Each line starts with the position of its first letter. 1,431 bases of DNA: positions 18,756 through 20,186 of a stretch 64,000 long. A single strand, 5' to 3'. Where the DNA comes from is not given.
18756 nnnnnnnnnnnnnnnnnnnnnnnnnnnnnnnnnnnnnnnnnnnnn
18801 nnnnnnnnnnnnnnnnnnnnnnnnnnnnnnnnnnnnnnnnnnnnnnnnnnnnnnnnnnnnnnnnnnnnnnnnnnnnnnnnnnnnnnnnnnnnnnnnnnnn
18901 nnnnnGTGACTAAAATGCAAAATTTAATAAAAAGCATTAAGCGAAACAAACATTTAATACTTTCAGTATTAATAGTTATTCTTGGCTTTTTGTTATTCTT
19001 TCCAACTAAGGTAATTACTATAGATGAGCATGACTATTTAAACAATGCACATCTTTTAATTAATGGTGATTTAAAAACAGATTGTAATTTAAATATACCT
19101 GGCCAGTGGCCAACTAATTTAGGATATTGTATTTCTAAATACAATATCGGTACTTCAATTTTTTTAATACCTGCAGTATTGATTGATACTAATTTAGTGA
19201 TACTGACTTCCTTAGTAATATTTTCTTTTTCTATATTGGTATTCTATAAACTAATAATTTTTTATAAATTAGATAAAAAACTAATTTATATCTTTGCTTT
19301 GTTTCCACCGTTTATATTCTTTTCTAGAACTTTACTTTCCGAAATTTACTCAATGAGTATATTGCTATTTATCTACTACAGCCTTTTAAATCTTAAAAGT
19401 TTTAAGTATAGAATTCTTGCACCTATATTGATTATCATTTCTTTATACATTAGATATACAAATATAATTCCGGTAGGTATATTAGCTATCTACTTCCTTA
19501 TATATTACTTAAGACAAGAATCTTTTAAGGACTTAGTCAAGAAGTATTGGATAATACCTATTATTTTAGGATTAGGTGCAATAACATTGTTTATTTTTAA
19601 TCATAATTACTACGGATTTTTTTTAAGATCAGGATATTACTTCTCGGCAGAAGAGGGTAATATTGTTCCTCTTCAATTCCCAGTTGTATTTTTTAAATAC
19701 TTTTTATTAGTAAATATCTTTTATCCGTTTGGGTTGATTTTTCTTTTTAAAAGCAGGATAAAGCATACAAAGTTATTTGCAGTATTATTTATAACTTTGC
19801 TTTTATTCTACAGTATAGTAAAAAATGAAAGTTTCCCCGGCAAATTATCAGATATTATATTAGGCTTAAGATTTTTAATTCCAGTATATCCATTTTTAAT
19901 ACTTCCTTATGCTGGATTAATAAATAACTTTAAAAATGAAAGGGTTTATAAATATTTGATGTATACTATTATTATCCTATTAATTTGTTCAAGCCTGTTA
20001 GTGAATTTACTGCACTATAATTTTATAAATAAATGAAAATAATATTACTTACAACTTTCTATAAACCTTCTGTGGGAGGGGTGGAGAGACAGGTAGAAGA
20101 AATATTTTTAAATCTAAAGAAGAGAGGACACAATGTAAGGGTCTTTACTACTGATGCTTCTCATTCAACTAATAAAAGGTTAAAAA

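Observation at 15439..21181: Synthase-type polysaccharide/glycosylation locus: QxxRW processive GT2, PEGA-domain secreted protein, 3-Cys ferredoxin, GT-C and GT4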

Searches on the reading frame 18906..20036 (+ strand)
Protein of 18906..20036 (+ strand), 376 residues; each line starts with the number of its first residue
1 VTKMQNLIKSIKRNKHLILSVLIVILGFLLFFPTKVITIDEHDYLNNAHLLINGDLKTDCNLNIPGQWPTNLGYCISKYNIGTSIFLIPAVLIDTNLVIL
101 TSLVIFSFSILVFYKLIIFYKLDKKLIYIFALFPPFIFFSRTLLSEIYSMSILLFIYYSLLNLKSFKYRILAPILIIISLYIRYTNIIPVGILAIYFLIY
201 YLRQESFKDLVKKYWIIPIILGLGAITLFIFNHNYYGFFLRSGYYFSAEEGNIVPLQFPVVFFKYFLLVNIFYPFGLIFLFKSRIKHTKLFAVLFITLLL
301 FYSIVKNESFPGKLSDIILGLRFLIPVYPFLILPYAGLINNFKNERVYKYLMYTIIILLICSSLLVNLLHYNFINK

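Call 3: search_protein_families(library=pfam, proteins=[window:18906-20036:+], max_evalue=0.1)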
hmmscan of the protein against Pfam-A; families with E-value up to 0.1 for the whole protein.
window:18906-20036:+ (376 aa): 0 families

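Call 4: search_protein_families(library=ncbifam, proteins=[window:18906-20036:+], max_evalue=0.1)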
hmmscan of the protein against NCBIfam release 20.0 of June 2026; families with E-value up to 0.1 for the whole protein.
window:18906-20036:+ (376 aa): 1 family
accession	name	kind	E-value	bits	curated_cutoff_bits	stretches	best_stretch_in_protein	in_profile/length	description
NF047440.1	LA3751_2_3_fam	subfamily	8.1e-10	38.1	200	1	85-373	88-388/460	LA_3751/LA_3752 family putative glycosyltransferase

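Call 11: search_solved_structures(query=window:18906-20036:+, max_evalue=10, show_alignments=2)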
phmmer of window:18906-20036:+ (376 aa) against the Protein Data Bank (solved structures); distinct sequences matched with E-value up to 10: 0.

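Call 17: find_homologous_proteins(query=window:18906-20036:+)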
Query window:18906-20036:+ (376 aa): 16 proteins with E <= 0.001 among 8000 candidates.
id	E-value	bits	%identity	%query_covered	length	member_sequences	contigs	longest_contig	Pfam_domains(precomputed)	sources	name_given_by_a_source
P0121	1.7e-228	776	100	99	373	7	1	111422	-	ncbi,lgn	-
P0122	3.3e-135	469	59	99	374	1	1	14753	-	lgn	-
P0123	2.0e-131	457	58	99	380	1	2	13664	-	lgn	-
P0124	1.4e-127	444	56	99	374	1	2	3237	-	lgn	-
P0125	1.0e-126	441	57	99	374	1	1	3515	-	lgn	-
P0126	4.1e-126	439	55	99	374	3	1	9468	-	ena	-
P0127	5.8e-123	429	53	99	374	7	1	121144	-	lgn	-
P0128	1.4e-113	398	54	98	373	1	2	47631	-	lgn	-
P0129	1.7e-108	381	51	100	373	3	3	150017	-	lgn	-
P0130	1.1e-100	356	48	99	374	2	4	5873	-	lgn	-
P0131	1.2e-93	332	49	98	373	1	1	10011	-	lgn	-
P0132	8.5e-76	274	45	98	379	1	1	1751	PF13231.13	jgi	-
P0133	1.2e-65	240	38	99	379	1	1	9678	PF13231.13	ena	-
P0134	2.6e-59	219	38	92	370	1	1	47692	-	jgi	jgi:4-amino-4-deoxy-L-arabinose transferase-like glycosyltransferase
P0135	2.5e-49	187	36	93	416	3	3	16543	-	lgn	-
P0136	2.3e-34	137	32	91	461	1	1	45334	PF13231.13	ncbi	ncbi:MAG: glycosyltransferase family 39 protein [Candidatus Dojkabacteria bacterium]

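Call 19: find_encoding_contigs(protein=P0128, flank=8000, max_places=2)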
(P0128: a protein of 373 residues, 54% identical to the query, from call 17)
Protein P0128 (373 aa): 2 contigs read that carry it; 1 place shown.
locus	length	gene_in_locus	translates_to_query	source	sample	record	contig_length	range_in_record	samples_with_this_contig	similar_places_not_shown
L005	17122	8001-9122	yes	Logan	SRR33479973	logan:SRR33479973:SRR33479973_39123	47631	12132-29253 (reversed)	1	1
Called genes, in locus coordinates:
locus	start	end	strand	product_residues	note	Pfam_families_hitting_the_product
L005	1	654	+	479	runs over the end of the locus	PF00133:tRNA-synt_1 (faint), PF01406:tRNA-synt_1e, PF01921:tRNA-synt_1f (faint), PF23493:CysS_C (faint), PF09334:tRNA-synt_1g (weak)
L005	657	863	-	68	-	-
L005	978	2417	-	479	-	PF01425:Amidase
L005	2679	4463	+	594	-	-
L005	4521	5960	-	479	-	PF08308:PEGA (weak)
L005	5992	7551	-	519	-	-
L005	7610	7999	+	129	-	PF13459:Fer4_15 (weak), PF13370:Fer4_13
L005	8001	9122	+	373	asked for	-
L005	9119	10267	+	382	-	PF13439:Glyco_transf_4, PF00534:Glycos_transf_1, PF13692:Glyco_trans_1_4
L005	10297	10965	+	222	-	PF13462:Thioredoxin_4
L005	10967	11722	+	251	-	PF20260:PUA_4, PF04452:Methyltrans_RNA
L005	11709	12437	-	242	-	PF00398:RrnaAD (weak), PF03848:TehB (weak), PF05175:MTS (weak), PF13489:Methyltransf_23, PF13847:Methyltransf_31, PF08241:Methyltransf_11, PF08242:Methyltransf_12, PF13649:Methyltransf_25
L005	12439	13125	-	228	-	-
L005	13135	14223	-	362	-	PF00152:tRNA-synt_2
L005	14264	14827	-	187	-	PF08207:EFP_N, PF01132:EFP, PF09285:Elong-fact-P_C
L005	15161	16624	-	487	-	PF00291:PALP, PF00581:Rhodanese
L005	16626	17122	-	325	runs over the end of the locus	PF01656:CbiA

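Call 20: find_encoding_contigs(protein=P0136, flank=8000, max_places=2)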
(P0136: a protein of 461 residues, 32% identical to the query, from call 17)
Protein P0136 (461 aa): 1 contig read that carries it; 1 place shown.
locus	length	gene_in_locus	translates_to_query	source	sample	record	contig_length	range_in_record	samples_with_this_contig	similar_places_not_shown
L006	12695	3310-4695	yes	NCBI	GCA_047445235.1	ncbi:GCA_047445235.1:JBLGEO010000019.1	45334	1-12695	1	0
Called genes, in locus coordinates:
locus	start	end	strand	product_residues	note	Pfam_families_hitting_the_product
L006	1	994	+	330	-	PF00587:tRNA-synt_2b, PF03129:HGTP_anticodon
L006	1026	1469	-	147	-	-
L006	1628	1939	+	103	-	PF00829:Ribosomal_L21p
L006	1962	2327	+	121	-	PF01016:Ribosomal_L27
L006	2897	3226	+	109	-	-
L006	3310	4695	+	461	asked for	PF13231:PMT_2 (weak)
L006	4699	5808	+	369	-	PF12666:PrgI (weak), PF13620:CarboxypepD_reg (weak)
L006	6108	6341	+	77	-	PF03840:SecG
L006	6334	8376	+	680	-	PF00496:SBP_bac_5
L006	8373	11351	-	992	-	-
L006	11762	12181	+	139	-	PF02381:MraZ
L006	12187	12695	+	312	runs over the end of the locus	PF01795:Methyltransf_5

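Call 31: find_encoding_contigs(protein=P0121, flank=10000, max_places=2)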
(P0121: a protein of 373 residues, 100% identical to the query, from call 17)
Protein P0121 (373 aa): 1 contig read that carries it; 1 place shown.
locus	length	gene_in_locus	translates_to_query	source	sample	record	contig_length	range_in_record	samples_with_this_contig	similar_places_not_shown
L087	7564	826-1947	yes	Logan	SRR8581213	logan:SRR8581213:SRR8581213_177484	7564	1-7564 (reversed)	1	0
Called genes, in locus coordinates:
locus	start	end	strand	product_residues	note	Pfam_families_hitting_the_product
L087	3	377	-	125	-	?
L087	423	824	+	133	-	PF13370:Fer4_13, PF13459:Fer4_15 (weak)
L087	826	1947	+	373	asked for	-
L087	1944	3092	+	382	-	PF13439:Glyco_transf_4, PF13579:Glyco_trans_4_4 (weak), PF00534:Glycos_transf_1, PF13692:Glyco_trans_1_4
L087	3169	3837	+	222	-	PF13462:Thioredoxin_4, PF01323:DSBA (weak), PF13743:Thioredoxin_5 (faint)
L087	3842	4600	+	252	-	PF20260:PUA_4, PF04452:Methyltrans_RNA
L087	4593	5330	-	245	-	PF03848:TehB, PF05175:MTS (faint), PF13489:Methyltransf_23, PF13847:Methyltransf_31 (weak), PF08241:Methyltransf_11, PF08242:Methyltransf_12 (weak), PF13649:Methyltransf_25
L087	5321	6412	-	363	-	PF00152:tRNA-synt_2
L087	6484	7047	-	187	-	PF08207:EFP_N, PF01132:EFP, PF09285:Elong-fact-P_C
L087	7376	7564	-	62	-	?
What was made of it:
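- The same string continues into DsbA and RsmE (call 31).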

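Call 37: search_solved_structures(query=A2, max_evalue=10, show_alignments=2)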
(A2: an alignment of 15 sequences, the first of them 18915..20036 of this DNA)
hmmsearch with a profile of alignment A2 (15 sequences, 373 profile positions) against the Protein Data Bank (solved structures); distinct sequences matched with E-value up to 10: 0.

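Call 39: search_protein_families(library=pfam, alignment_id=A2, max_evalue=1)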
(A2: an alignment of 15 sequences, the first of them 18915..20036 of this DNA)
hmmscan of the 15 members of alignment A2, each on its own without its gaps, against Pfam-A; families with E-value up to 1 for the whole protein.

A. member 1, window:18915-20036:+ (373 aa): 0 families

B. families by the number of members that match (of 15 scanned): 5 families
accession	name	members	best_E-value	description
PF03901.23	Glyco_transf_22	5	9e-05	Alg9-like mannosyltransferase family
PF13231.12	PMT_2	4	5.2e-07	Dolichyl-phosphate-mannose-protein mannosyltransferase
PF07296.16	TraP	1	0.15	TraP protein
PF14897.12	EpsG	1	0.3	EpsG family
PF25258.1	DUF7859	1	0.4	Family of unknown function (DUF7859)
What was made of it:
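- Closest known: ArnT / PMT / ALG-type GT-C glycosyltransferases. Same: Homologues give weak PMT_2 and GT22 Pfam hits (calls 17, 39).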

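Call 52: predict_structure(alignment_id=A2)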
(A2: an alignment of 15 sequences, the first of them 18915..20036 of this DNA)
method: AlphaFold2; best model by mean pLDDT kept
length: 373 residues; sequences in the alignment: 15
mean_pLDDT: 85.7   pTM: 0.88
mean pLDDT of the five models: 85.7, 83.5, 82.9, 81.9, 80.9
residues with pLDDT >= 90: 175; 70-90: 153; 50-70: 38; < 50: 7
segments of 3 or more residues with pLDDT < 50: 243-247
pLDDT, mean of each block of 10 residues (from residue 1): 87 94 83 67 84 77 73 75 88 84 96 96 94 79 91 97 96 92 93 95 92 96 90 74 52 84 87 88 94 91 59 69 93 92 91 92 86 75
secondary structure, 60 per line:
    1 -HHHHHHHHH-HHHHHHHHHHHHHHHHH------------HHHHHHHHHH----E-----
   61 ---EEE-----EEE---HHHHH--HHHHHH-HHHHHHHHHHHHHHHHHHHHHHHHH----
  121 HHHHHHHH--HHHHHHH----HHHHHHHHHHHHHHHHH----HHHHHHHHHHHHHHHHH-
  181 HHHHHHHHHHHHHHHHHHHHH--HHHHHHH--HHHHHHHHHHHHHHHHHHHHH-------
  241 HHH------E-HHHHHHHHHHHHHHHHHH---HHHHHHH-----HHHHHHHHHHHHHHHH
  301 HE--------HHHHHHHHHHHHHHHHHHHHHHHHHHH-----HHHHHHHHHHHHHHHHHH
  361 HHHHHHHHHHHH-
elements in order: H2-10 H12-28 H41-50 E64-66 E72-74 H78-82 H85-90 H92-116 H121-128 H131-137 H142-158 H163-179 H181-201 H204-210 H213-233 H252-269 H273-279 H285-301 H311-337 H343-372
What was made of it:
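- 18915..20036 (+): Minimal GT-C fold glycosyltransferase (373 aa, TM core only) with invariant DEHD in the first extracytoplasmic loop. The true start is the ATG at 18915. Model pLDDT 85.7 (call 52).
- On GT-C glycosyltransferases (18915 ORF): Model pLDDT 85.7 and pTM 0.88 (call 52).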

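Call 55: fold_search(model_id=the predicted structure, library=pdb)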
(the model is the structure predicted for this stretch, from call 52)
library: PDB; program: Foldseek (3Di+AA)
matches with E <= 10: 84; with E <= 0.001: 2
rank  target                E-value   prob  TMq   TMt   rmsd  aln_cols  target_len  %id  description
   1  6ezn_F                7.5e-04  1.00  0.51  0.33  13.0       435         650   14  Cryo-EM structure of the yeast oligosaccharyltransferase (OST) complex (released 2018-01-17)
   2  6s7t_A                8.2e-04  1.00  0.52  0.31  10.1       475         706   13  Cryo-EM structure of human oligosaccharyltransferase complex OST-B (released 2019-12-18)
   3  5f15                  1.3e-03  1.00  0.54  0.40   6.5       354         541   11  Crystal Structure of ArnT from Cupriavidus metallidurans bound to Undecaprenyl phosphate (released 2016-02-17)
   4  9s6t_A                1.3e-03  1.00  0.56  0.46   7.1       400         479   14  Ternary cryo-EM structure of chicken ALG12 with Dol25-PP-GlcNAc2Man7, Dol25-P-Man, and Fab (released 2026-03-18)
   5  7oci_F                2.4e-03  1.00  0.51  0.33  11.7       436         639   14  Cryo-EM structure of yeast Ost6p containing oligosaccharyltransferase complex (released 2022-02-16)
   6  9s6u_A                3.1e-03  1.00  0.50  0.37   8.1       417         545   14  Ternary cryo-EM structure of human ALG9 with Dol25-PP-GlcNAc2Man8, Dol25-P-Man and Fab (released 2026-03-18)
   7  8age_A                3.4e-03  1.00  0.53  0.34  10.7       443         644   14  Structure of yeast oligosaccharylransferase complex with acceptor peptide bound (released 2022-12-07)
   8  8agb_A                3.4e-03  1.00  0.49  0.31  12.6       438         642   14  Structure of yeast oligosaccharylransferase complex with lipid-linked oligosaccharide bound (released 2022-12-07)
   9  6ftg_5                3.4e-03  1.00  0.41  0.27  13.0       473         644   14  Subtomogram average of OST-containing ribosome-translocon complexes from canine rough microsomal membranes (released 2018-03-21)
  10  5ogl_A                5.1e-03  1.00  0.54  0.32   8.2       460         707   15  Structure of bacterial oligosaccharyltransferase PglB in complex with an acceptor peptide and an lipid-linked oligosac (released 2017-10-25)
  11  5ezm                  6.6e-03  1.00  0.55  0.41   6.5       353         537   13  Crystal Structure of ArnT from Cupriavidus metallidurans in the apo state (released 2016-02-17)
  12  9s6s_A                1.4e-02  1.00  0.51  0.38   7.9       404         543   14  Ternary cryo-EM structure of human ALG9 with Dol25-PP-GlcNAc2Man6, Dol25-P-Man and Fab (released 2026-03-18)
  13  6c26_A                4.3e-02  1.00  0.56  0.35  12.4       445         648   13  The Cryo-EM structure of a eukaryotic oligosaccharyl transferase complex (released 2018-01-31)
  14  9i5k_A                4.5e-02  1.00  0.58  0.46   7.6       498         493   10  Structure of the Chaetomium thermophilum Pmt4 homodimer (C2 symmetry) (released 2025-12-24)
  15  8if8_C                2.1e-01  0.97  0.49  0.34   8.1       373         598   12  Arabinosyltransferase AftA (released 2023-05-31)
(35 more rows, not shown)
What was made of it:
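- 18915..20036 (+): The top 17 Foldseek hits are all GT-C enzymes (call 55).
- On GT-C glycosyltransferases (18915 ORF): The top 17 Foldseek hits are all GT-C enzymes, with TMq 0.41-0.58 (call 55).
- Closest known: ArnT / PMT / ALG-type GT-C glycosyltransferases. Same: GT-C fold: the top 17 Foldseek hits are STT3, PglB, ArnT, ALG9/12, Pmt4, AftA and Emb (call 55).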

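Call 67: find_encoding_contigs(protein=P0134, flank=6000, max_places=1)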
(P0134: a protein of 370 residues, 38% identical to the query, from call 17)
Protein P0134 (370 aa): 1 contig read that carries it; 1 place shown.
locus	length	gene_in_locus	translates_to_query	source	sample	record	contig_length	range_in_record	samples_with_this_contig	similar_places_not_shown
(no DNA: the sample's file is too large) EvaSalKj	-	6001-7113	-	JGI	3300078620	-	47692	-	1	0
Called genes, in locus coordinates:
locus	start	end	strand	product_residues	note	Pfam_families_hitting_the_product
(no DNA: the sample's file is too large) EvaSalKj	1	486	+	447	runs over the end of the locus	PF19295:SufBD_N, PF01458:SUFBD_core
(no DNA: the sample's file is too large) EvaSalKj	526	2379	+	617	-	PF13522:GATase_6, PF13537:GATase_7, PF00733:Asn_synthase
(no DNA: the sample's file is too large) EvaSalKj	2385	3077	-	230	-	PF10502:Peptidase_S26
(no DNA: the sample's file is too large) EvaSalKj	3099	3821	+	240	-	PF01996:F420_ligase (weak)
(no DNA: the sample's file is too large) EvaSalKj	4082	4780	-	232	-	-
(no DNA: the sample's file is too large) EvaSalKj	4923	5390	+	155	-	PF01458:SUFBD_core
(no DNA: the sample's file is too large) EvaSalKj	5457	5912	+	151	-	-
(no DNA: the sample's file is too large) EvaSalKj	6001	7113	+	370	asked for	-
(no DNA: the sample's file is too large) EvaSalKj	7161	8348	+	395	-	PF00155:Aminotran_1_2, PF00266:Aminotran_5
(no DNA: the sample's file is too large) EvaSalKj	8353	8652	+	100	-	?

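Call 68: find_encoding_contigs(protein=P0135, flank=6000, max_places=1)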
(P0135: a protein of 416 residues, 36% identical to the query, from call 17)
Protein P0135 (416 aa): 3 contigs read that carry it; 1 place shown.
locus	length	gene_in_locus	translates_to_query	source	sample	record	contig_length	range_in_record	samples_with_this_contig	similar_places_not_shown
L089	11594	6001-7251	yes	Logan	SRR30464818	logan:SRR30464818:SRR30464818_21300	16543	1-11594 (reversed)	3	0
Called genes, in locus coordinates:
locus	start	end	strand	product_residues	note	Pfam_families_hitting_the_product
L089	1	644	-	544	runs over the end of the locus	PF00005:ABC_tran, PF02367:TsaE (faint), PF02463:SMC_N (faint), PF13555:AAA_29 (faint), PF25201:nSTAND6 (faint), PF13304:AAA_21 (weak), PF12848:ABC_tran_Xtn (weak), PF00005:ABC_tran, +1 more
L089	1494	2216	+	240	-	-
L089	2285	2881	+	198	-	-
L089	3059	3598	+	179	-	PF01936:NYN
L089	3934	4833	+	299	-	PF01841:Transglut_core (weak)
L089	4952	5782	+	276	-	-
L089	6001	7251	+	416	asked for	-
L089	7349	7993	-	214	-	PF00730:HhH-GPD (weak)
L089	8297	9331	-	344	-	PF01409:tRNA-synt_2d, PF17759:tRNA_synthFbeta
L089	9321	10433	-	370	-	PF00155:Aminotran_1_2, PF00266:Aminotran_5, PF05889:SepSecS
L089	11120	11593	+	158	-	?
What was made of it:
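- GT-C homologues at <=38% identity sit in unrelated contexts (calls 20, 67, 68).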

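Call 69: find_encoding_contigs(protein=P0129, flank=6000, max_places=1)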
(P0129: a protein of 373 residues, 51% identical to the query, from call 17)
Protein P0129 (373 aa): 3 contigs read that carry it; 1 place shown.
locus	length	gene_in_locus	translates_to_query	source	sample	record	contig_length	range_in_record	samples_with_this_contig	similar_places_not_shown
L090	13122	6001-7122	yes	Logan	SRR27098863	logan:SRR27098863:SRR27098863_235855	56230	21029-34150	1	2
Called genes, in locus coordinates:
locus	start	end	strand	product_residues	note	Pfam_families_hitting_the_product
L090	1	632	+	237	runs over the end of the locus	PF02585:PIG-L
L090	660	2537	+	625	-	-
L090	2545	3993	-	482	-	PF08308:PEGA (weak)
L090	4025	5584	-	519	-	-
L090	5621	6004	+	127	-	PF13459:Fer4_15, PF13370:Fer4_13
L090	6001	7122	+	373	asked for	-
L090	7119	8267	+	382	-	PF13439:Glyco_transf_4, PF13579:Glyco_trans_4_4, PF00534:Glycos_transf_1, PF13692:Glyco_trans_1_4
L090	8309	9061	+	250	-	PF01323:DSBA, PF13462:Thioredoxin_4, PF13743:Thioredoxin_5 (faint)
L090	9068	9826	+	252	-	PF20260:PUA_4, PF04452:Methyltrans_RNA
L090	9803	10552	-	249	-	PF03848:TehB, PF00398:RrnaAD (weak), PF13489:Methyltransf_23 (weak), PF13847:Methyltransf_31 (weak), PF08241:Methyltransf_11 (weak), PF08242:Methyltransf_12, PF13649:Methyltransf_25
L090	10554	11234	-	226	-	-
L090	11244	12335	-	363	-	PF00152:tRNA-synt_2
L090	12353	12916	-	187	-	PF08207:EFP_N, PF01132:EFP, PF09285:Elong-fact-P_C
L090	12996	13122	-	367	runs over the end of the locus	PF01180:DHO_dh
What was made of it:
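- Checked: Tight coupling is still real in this clade: L090 has a genuine 4-nt overlap (call 69).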
